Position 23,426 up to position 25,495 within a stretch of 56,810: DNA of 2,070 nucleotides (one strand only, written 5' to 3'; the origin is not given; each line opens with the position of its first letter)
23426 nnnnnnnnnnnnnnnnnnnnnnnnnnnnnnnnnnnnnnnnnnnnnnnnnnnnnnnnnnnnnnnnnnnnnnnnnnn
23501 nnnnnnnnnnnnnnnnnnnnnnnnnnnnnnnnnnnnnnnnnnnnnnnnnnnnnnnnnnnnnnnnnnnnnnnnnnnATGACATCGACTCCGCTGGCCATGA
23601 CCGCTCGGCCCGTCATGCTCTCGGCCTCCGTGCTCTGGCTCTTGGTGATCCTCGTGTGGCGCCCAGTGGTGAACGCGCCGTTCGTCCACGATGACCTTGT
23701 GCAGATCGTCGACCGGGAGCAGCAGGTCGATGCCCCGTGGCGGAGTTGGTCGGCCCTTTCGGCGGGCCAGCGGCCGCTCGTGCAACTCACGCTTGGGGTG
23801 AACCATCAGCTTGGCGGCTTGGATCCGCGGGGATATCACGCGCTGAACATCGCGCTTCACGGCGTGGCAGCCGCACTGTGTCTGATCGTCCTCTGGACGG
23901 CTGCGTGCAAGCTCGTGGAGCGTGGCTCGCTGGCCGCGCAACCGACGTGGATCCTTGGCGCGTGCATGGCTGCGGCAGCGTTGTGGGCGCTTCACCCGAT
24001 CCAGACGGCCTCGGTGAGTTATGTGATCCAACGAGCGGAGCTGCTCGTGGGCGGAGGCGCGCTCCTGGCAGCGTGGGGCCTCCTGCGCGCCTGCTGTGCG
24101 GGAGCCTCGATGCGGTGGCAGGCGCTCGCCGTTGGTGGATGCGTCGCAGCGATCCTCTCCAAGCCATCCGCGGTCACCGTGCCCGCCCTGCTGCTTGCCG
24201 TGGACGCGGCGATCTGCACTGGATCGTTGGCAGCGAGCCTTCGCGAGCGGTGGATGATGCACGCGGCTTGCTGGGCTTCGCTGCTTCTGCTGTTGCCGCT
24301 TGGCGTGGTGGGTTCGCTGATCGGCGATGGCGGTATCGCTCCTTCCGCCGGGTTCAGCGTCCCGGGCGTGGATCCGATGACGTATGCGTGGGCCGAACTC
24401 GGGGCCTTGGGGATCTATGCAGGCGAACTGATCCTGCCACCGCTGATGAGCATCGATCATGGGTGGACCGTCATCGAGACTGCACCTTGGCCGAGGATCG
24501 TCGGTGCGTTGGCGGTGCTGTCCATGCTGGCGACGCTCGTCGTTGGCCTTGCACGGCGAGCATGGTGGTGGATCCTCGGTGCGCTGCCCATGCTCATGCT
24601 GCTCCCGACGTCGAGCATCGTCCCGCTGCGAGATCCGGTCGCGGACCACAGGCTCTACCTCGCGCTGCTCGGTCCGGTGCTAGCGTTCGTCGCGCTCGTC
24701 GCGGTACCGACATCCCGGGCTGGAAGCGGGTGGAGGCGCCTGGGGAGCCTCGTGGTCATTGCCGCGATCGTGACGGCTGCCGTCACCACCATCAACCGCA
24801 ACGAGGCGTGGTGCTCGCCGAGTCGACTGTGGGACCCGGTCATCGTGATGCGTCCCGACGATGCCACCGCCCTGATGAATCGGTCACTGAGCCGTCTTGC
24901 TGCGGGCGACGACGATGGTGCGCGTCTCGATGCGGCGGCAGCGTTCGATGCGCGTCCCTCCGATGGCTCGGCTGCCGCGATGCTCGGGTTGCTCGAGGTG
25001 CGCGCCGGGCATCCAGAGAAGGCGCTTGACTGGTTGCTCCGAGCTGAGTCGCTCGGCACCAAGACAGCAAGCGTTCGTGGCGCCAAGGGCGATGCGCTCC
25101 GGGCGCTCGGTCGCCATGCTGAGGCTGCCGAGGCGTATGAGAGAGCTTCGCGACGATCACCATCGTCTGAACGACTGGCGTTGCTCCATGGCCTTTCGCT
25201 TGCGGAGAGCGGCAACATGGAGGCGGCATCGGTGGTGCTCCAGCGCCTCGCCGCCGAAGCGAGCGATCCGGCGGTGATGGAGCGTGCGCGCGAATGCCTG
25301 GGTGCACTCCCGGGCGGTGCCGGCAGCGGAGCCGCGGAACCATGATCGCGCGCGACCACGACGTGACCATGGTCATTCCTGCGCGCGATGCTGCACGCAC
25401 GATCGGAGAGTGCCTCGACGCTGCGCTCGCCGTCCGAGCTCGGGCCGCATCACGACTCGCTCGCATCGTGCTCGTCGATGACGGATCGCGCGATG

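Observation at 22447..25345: Gtr-like three-part glycosylation module: GT2 synthase + DUF2304-type membrane protein, divergent from a TMTC-like GT-C/TPR enzyme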

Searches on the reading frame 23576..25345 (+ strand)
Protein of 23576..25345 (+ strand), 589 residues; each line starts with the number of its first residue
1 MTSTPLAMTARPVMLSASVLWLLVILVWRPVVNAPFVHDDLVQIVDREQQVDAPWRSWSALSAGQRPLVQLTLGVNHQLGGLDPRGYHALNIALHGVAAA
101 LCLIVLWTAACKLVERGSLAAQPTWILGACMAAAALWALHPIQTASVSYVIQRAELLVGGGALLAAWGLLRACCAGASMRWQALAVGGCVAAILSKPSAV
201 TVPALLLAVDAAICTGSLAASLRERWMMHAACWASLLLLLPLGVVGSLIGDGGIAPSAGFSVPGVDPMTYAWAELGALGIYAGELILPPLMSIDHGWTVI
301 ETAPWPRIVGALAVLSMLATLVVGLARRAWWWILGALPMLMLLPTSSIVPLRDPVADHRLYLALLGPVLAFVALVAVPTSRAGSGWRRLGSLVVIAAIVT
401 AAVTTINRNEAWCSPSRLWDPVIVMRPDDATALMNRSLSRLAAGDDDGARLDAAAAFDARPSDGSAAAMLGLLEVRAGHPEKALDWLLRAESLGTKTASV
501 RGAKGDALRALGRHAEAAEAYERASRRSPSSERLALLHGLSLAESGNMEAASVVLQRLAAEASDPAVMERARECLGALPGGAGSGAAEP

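Call 3: search_protein_families(library=pfam, proteins=[window:23576-25345:+], max_evalue=0.01)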
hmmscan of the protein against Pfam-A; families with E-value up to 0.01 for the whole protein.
window:23576-25345:+ (589 aa): 10 families
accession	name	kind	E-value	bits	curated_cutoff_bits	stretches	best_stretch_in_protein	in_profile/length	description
PF13432.12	TPR_16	-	2.4e-08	34.7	32.7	1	503-560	2-59/65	Tetratricopeptide repeat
PF07719.23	TPR_2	-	2.7e-06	27.5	27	1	503-530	6-33/34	Tetratricopeptide repeat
PF14559.12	TPR_19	-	1.2e-05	26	25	1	508-567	1-61/68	Tetratricopeptide repeat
PF13424.12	TPR_12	-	6.1e-05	23.6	30.1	1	496-527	43-74/77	Tetratricopeptide repeat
PF13181.12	TPR_8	-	0.00012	22.4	25.7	1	500-530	3-33/34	Tetratricopeptide repeat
PF13428.12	TPR_14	-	0.00022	22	23.5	1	503-537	6-40/44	Tetratricopeptide repeat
PF13414.12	TPR_11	-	0.00091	19.3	26.8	1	505-533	1-29/42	TPR repeat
PF00515.34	TPR_1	-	0.0018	18.4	27.8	0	504-529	7-32/34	Tetratricopeptide repeat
PF09976.15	TPR_21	-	0.0032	17.7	25.5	1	468-532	115-180/193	Tetratricopeptide repeat-like domain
PF13174.12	TPR_6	-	0.0033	18.4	26.3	0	505-531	7-33/33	Tetratricopeptide repeat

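Call 4: search_protein_families(library=ncbifam, proteins=[window:23576-25345:+], max_evalue=0.01)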
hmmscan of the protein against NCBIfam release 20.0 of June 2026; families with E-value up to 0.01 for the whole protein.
window:23576-25345:+ (589 aa): 5 families
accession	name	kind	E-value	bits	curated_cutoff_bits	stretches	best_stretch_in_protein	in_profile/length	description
TIGR02917.1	PEP_TPR_lipo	equivalog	3.9e-07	28.3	312.2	1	423-567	220-365/899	XrtA/PEP-CTERM system TPR-repeat protein PrsT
NF052415.1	T3SS_chap_SctY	equivalog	2.8e-05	24.6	70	1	451-523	27-102/106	type III secretion apparatus assembly chaperone SctY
NF040959.1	MamA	equivalog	0.0003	20.3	200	1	435-552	42-159/204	magnetosome protein MamA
TIGR03939.1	PGA_TPR_OMP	equivalog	0.0013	17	366.65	1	476-566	65-155/800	poly-beta-1,6 N-acetyl-D-glucosamine export porin PgaA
NF008755.0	PRK11788.1-3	equivalog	0.0023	17.4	430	1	440-563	190-314/388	lipopolysaccharide assembly protein LapB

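Call 8: find_homologous_proteins(query=window:23576-25345:+, max_evalue=0.001)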
Query window:23576-25345:+ (589 aa): 91 proteins with E <= 0.001 among 8000 candidates.
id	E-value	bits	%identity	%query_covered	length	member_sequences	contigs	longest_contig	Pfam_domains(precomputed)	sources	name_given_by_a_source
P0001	0.0e+0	1164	93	100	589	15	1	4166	PF14559.13,PF13432.13,PF07719.24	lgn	-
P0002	0.0e+0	1117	89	100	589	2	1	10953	PF14559.13,PF13414.13,PF13432.13,PF13181.13,PF07719.24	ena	-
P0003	3.3e-241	820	70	96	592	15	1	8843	PF07721.21,PF14559.13,PF13424.13,PF13432.13,PF07719.24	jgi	jgi:hypothetical protein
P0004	1.7e-216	738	61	99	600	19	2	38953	PF14559.13,PF13414.13,PF13432.13,PF13181.13,PF07719.24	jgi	-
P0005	4.0e-183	628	55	97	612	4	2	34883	-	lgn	-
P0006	4.6e-181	621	54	96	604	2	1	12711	-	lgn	-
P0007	1.2e-107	379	41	94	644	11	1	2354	PF14559.13,PF13431.13,PF13414.13,PF00515.35,PF13424.13,PF13432.13,PF13428.13,PF13181.13,PF07719.24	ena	-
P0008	1.6e-107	379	40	94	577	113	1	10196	PF13432.13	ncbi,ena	-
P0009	2.7e-107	378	40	95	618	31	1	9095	PF14559.13,PF13414.13,PF00515.35,PF13424.13,PF09613.17,PF13432.13,PF13428.13,PF13181.13,PF07719.24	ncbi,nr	ncbi:MAG: tetratricopeptide repeat protein [Phycisphaerales bacterium]|nr:tetratricopeptide repeat p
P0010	8.9e-106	373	41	98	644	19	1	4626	PF14559.13,PF13414.13,PF00515.35,PF13424.13,PF13432.13,PF13428.13,PF13181.13,PF07719.24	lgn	-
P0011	5.2e-103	364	41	92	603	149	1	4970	PF14559.13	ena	-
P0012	2.7e-102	361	41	93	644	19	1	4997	PF14559.13,PF13431.13,PF13414.13,PF00515.35,PF13424.13,PF13432.13,PF13428.13,PF13181.13,PF07719.24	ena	-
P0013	6.2e-101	357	40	95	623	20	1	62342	PF14559.13,PF13431.13,PF13414.13,PF00515.35,PF13432.13,PF13181.13,PF07719.24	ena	-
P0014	2.6e-99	351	39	95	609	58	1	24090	PF14559.13,PF13432.13,PF07719.24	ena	-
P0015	1.1e-96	343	40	94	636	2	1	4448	PF14559.13,PF13431.13,PF13414.13,PF00515.35,PF13424.13,PF13432.13,PF13428.13,PF13181.13,PF07719.24,PF13174.13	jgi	-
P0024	2.7e-48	183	32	97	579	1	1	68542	PF14559.13,PF13431.13,PF13414.13,PF13371.13,PF00515.35,PF13424.13,PF13432.13,PF13428.13,PF13181.13,PF07719.24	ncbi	-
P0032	2.2e-39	154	30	85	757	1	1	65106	PF03704.24,PF13431.13,PF23914.2,PF13414.13,PF13176.13,PF13428.13,PF25064.2,PF13374.13,PF14559.13,PF24575.2,PF13371.13,PF00515.35,PF12895.14,PF13424.13,PF21033.5,PF13432.13,PF13429.13,PF13181.13,PF14561.13,PF07719.24,PF13174.13,PF20308.5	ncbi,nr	ncbi:MAG: tetratricopeptide repeat protein [Verrucomicrobia bacterium]|nr:tetratricopeptide repeat p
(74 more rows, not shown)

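Call 10: search_solved_structures(query=window:23576-25345:+, max_evalue=10)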
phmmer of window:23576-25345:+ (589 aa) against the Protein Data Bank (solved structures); distinct sequences matched with E-value up to 10: 36.
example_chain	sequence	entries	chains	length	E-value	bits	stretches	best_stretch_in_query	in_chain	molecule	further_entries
9qhb_A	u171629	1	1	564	6.2e-08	34.9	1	424-546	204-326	Engineered tetratricopeptide repeat protein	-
6b85_J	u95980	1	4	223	2.1e-05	26.5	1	362-530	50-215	TMHC4_R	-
8bu0_A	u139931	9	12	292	6.8e-05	24.8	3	423-529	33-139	Consensus tetratricopeptide repeat protein | Crystal structure of an 8-repeat consensus TPR superhelix with Zinc. | Monomer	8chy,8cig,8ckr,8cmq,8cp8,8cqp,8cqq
9qhc_A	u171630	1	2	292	0.0011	20.8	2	423-533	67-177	Engineered tetratricopeptide repeat protein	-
7obi_A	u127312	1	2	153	0.0012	20.7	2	422-531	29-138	CTPR-rv4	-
8far_A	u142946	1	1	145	0.0034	19.2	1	455-565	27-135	I432-1-CC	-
8cus_A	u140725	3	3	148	0.0071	18.1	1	455-559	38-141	I432-1(NaCl) Chain A | I432-1(Imd) Chain A | I432-1-X3 Chain A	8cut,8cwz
8fwd_1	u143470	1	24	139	0.012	17.4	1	420-529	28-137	O43-rpxdoc-EK1_B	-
9gzg_A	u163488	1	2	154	0.054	15.2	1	460-532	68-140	Engineered CTPR protein with glutamic acids for conductivity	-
3cvq_A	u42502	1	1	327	0.094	14.4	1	454-547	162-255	Peroxisome targeting signal 1 receptor PEX5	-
11kc_A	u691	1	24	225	0.1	14.3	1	456-565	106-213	Designed nanoparticle O43-TM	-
3kd7_A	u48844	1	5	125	0.13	14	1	444-532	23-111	CTPR390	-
3asg_A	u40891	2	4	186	0.14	13.8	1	446-551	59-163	MamA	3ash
3vtx_A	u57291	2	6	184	0.16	13.7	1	463-547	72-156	MamA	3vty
7kdt_A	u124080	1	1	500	0.17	13.6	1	413-494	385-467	Mitochondrial import receptor subunit TOM70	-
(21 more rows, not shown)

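Call 14: search_solved_structures(query=A1, max_evalue=1)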
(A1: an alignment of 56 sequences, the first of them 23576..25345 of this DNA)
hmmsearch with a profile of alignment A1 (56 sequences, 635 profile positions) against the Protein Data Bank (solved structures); distinct sequences matched with E-value up to 1: 515 (the best 60 are shown).
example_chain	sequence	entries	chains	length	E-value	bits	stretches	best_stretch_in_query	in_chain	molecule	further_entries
9qhb_A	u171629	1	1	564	2.5e-197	660.6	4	419-595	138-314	Engineered tetratricopeptide repeat protein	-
8bu0_A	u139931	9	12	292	4e-103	349.4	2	422-595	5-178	Consensus tetratricopeptide repeat protein | Crystal structure of an 8-repeat consensus TPR superhelix with Zinc. | Monomer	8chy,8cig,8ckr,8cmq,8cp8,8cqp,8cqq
9qhc_A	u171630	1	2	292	6.2e-98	332.2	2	422-592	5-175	Engineered tetratricopeptide repeat protein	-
6eou_A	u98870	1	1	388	3.5e-96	326.5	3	420-621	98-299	UDP-N-acetylglucosamine--peptide N-acetylglucosaminyltransferase 110 kDa subunit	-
7yeh_B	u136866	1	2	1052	5.7e-93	315.9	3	424-621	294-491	UDP-N-acetylglucosamine--peptide N-acetylglucosaminyltransferase 110 kDa subunit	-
7ntf_A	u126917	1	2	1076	3.9e-92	313.1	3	425-622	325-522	Isoform 1 of UDP-N-acetylglucosamine--peptide N-acetylglucosaminyltransferase 110 kDa subu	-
7yea_A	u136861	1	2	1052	2.5e-91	310.5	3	425-622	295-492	UDP-N-acetylglucosamine--peptide N-acetylglucosaminyltransferase 110 kDa subunit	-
1w3b_A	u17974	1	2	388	3e-77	263.9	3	426-628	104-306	UDP-N-ACETYLGLUCOSAMINE--PEPTIDE N-ACETYLGLUCOSAMINYLTRANSFERASE 110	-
7y4i_A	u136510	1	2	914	5.3e-63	216.8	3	425-600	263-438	Probable UDP-N-acetylglucosamine--peptide N-acetylglucosaminyltransferase SPINDLY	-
8dtf_A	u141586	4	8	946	6.1e-63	216.6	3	425-600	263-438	Probable UDP-N-acetylglucosamine--peptide N-acetylglucosaminyltransferase SPINDLY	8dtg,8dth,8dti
7qdr_B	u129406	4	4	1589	1.9e-58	201.8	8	437-630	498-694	Tetratricopeptide repeat protein 37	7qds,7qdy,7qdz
9g8o_B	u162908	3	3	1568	2.3e-58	201.5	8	437-630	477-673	Superkiller complex protein 3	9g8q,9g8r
8fgw_D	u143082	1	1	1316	1.3e-52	182.5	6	425-589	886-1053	Tetratricopeptide repeat protein 21B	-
8bbe_D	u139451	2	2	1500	3.9e-52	180.9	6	425-589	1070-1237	SNAP-tag,Tetratricopeptide repeat protein 21B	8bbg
8ch0_A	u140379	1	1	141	3.4e-44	154.7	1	422-557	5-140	Consensus tetratricopeptide repeat protein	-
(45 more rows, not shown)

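Call 15: search_protein_families(library=pfam, alignment_id=A1, max_evalue=0.01)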
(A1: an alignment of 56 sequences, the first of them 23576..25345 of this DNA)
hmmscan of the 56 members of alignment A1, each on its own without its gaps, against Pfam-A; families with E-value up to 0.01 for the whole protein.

A. member 1, window:23576-25345:+ (589 aa): 10 families
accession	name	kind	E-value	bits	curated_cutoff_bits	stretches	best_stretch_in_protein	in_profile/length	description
PF13432.12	TPR_16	-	2.4e-08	34.7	32.7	1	503-560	2-59/65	Tetratricopeptide repeat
PF07719.23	TPR_2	-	2.7e-06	27.5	27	1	503-530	6-33/34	Tetratricopeptide repeat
PF14559.12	TPR_19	-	1.2e-05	26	25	1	508-567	1-61/68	Tetratricopeptide repeat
PF13424.12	TPR_12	-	6.1e-05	23.6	30.1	1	496-527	43-74/77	Tetratricopeptide repeat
PF13181.12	TPR_8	-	0.00012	22.4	25.7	1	500-530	3-33/34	Tetratricopeptide repeat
PF13428.12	TPR_14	-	0.00022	22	23.5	1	503-537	6-40/44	Tetratricopeptide repeat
PF13414.12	TPR_11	-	0.00091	19.3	26.8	1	505-533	1-29/42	TPR repeat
PF00515.34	TPR_1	-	0.0018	18.4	27.8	0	504-529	7-32/34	Tetratricopeptide repeat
PF09976.15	TPR_21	-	0.0032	17.7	25.5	1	468-532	115-180/193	Tetratricopeptide repeat-like domain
PF13174.12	TPR_6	-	0.0033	18.4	26.3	0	505-531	7-33/33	Tetratricopeptide repeat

B. families by the number of members that match (of 56 scanned): 56 families (the first 25 are shown)
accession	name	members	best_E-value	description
PF07719.23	TPR_2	56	1.2e-68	Tetratricopeptide repeat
PF14559.12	TPR_19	55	2.5e-37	Tetratricopeptide repeat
PF13432.12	TPR_16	51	5.9e-53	Tetratricopeptide repeat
PF00515.34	TPR_1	50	2.1e-68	Tetratricopeptide repeat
PF13428.12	TPR_14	50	9.9e-34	Tetratricopeptide repeat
PF13424.12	TPR_12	49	6.3e-41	Tetratricopeptide repeat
PF13181.12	TPR_8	48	2.1e-49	Tetratricopeptide repeat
PF13414.12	TPR_11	46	2.1e-66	TPR repeat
PF13431.12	TPR_17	46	5.1e-50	Tetratricopeptide repeat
PF13371.12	TPR_9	36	3.7e-18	Tetratricopeptide repeat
PF13176.12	TPR_7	35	4.4e-29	Tetratricopeptide repeat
PF13174.12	TPR_6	35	1e-21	Tetratricopeptide repeat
PF23914.1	TPR_CcmH_CycH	33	8.3e-23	Cytochrome c-type biogenesis protein H TPR domain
PF13374.12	TPR_10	32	6.1e-27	Tetratricopeptide repeat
PF24575.1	TPR_Slam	29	1.1e-23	Surface lipoprotein assembly modifier, N-terminal TPR repeats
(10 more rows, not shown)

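Call 23: predict_structure(alignment_id=A1)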
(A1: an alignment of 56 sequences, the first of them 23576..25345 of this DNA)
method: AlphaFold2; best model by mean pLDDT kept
length: 589 residues; sequences in the alignment: 56
mean_pLDDT: 92.3   pTM: 0.92
mean pLDDT of the five models: 92.3, 92.0, 91.9, 91.0, 90.5
residues with pLDDT >= 90: 482; 70-90: 72; 50-70: 27; < 50: 8
segments of 3 or more residues with pLDDT < 50: 1-3, 586-589
pLDDT, mean of each block of 10 residues (from residue 1): 56 96 97 94 87 82 88 95 96 98 98 95 93 98 97 97 99 96 98 96 98 98 98 97 84 57 82 93 95 89 94 97 98 98 76 87 98 84 87 96 96 93 94 95 96 98 96 98 98 95 98 98 93 96 97 97 95 91 49
secondary structure, 60 per line:
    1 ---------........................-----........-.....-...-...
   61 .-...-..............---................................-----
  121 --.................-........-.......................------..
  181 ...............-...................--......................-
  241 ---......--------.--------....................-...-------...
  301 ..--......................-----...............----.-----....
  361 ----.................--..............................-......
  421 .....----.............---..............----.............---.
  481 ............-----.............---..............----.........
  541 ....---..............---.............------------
elements in order: H10-33 H39-46 H48-52 H58-61 H67-80 H84-115 H123-139 H141-148 H150-172 H179-195 H197-215 H218-239 H244-249 H267-286 H298-302 H305-326 H332-346 H357-360 H365-381 H384-413 H415-425 H430-442 H446-459 H464-476 H480-492 H498-510 H514-527 H532-544 H548-561 H565-577

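Call 27: fold_search(model_id=the predicted structure, library=pdb)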
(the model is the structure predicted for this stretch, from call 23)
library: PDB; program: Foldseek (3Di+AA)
matches with E <= 10: 1216; with E <= 0.001: 78
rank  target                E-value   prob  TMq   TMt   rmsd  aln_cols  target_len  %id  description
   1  7n61_1F               3.7e-05  1.00  0.26  0.25  21.9       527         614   15  structure of C2 projections and MIPs (released 2022-05-18)
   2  5g04_K                3.7e-05  1.00  0.25  0.29  26.7       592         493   13  Structure of the human APC-Cdc20-Hsl1 complex (released 2016-05-25)
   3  8a3t_K                4.5e-05  1.00  0.27  0.31  26.3       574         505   13  S. cerevisiae APC/C-Cdh1 complex (released 2022-08-31)
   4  8chy                  6.4e-05  1.00  0.24  0.49  10.1       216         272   18  Crystal structure of an 8-repeat consensus TPR superhelix with Zinc. (released 2024-02-21)
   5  3vtx_A                6.9e-05  1.00  0.22  0.66   3.0       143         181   22  Crystal structure of MamA protein (released 2012-10-31)
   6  2gw1_A                9.1e-05  1.00  0.24  0.28  27.3       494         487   13  Crystal Structure of the Yeast Tom70 (released 2006-06-27)
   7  2pl2_A                9.4e-05  1.00  0.23  0.62  10.1       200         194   18  Crystal structure of TTC0263: a thermophilic TPR protein in Thermus thermophilus HB27 (released 2008-03-04)
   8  5l9u_F                1.1e-04  1.00  0.27  0.32  26.5       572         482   10  Model of human Anaphase-promoting complex/Cyclosome (APC/C-CDH1) with a cross linked Ubiquitin variant-substrate-UBE2C (released 2016-09-14)
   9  8a3t_J                1.2e-04  1.00  0.27  0.30  26.6       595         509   12  S. cerevisiae APC/C-Cdh1 complex (released 2022-08-31)
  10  9pkq_B                1.3e-04  1.00  0.22  0.27  26.4       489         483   12  Structure of the cytoplasmic domain of unliganded human Tom70, open and closed conformations (released 2026-03-18)
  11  9qhb                  1.5e-04  1.00  0.26  0.53  10.2       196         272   20  Crystal structure of 16-repeat CTPR protein with eliminated coordination sites (released 2025-10-22)
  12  9gzg_A                1.6e-04  1.00  0.22  0.76   3.1       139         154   20  Crystal structure of CTPR4E4 mutant (released 2025-10-15)
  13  5g04_J                1.8e-04  1.00  0.25  0.29  27.4       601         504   14  Structure of the human APC-Cdc20-Hsl1 complex (released 2016-05-25)
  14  8hmd_C                1.8e-04  1.00  0.26  0.12  29.0       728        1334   10  base module state 2 of Tetrahymena IFT-A (released 2023-06-14)
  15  3vty_D                1.8e-04  1.00  0.22  0.67   4.0       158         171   21  Crystal structure of MamA (released 2012-10-31)
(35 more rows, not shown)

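Call 32: find_encoding_contigs(protein=P0004, flank=10000, max_places=2)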
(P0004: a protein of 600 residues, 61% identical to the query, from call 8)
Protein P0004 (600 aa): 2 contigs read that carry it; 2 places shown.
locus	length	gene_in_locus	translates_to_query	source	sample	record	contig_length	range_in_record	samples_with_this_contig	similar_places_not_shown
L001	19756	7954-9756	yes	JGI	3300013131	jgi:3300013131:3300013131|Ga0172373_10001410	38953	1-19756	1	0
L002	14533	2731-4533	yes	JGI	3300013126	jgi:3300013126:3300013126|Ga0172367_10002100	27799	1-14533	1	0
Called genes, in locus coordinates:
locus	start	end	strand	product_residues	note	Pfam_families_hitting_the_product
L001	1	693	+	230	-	?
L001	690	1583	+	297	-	PF25917:BSH_RND (weak), PF25919:BSH_CusB (weak), PF25984:BSH_YknX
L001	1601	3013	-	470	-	PF00206:Lyase_1, PF10415:FumaraseC_C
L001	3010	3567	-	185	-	PF00908:dTDP_sugar_isom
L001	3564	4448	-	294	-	PF00483:NTP_transferase, PF12804:NTP_transf_3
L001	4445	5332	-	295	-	PF01370:Epimerase, PF04321:RmlD_sub_bind, PF16363:GDP_Man_Dehyd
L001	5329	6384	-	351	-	PF01073:3Beta_HSD, PF01370:Epimerase, PF02719:Polysacc_synt_2, PF04321:RmlD_sub_bind, PF07993:NAD_binding_4, PF16363:GDP_Man_Dehyd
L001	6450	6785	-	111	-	-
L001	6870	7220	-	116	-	PF10066:DUF2304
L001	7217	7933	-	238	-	PF00535:Glycos_transf_2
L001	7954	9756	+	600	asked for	PF14559:TPR_19 (faint), PF07719:TPR_2 (faint), PF13181:TPR_8 (faint), PF13414:TPR_11 (faint), PF13432:TPR_16 (weak)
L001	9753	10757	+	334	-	PF00535:Glycos_transf_2, PF13641:Glyco_tranf_2_3, PF10111:Glyco_tranf_2_2 (weak), PF13632:Glyco_trans_2_3 (weak)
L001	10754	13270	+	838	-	PF20176:DUF6541 (faint), PF13428:TPR_14 (faint), PF00515:TPR_1 (faint), PF07719:TPR_2 (faint), PF13181:TPR_8 (faint), PF13424:TPR_12 (faint), PF13432:TPR_16 (faint)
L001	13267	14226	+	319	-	PF00535:Glycos_transf_2, PF13641:Glyco_tranf_2_3, PF13632:Glyco_trans_2_3 (weak)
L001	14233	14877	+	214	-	PF03567:Sulfotransfer_2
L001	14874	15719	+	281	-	-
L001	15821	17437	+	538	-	PF00664:ABC_membrane, PF00005:ABC_tran, PF02463:SMC_N (faint)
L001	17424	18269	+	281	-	-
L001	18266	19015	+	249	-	PF13489:Methyltransf_23 (weak), PF08241:Methyltransf_11 (weak), PF08242:Methyltransf_12 (weak)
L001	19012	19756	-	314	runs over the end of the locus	PF00535:Glycos_transf_2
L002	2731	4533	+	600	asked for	PF14559:TPR_19 (faint), PF07719:TPR_2 (faint), PF13181:TPR_8 (faint), PF13414:TPR_11 (faint), PF13432:TPR_16 (weak)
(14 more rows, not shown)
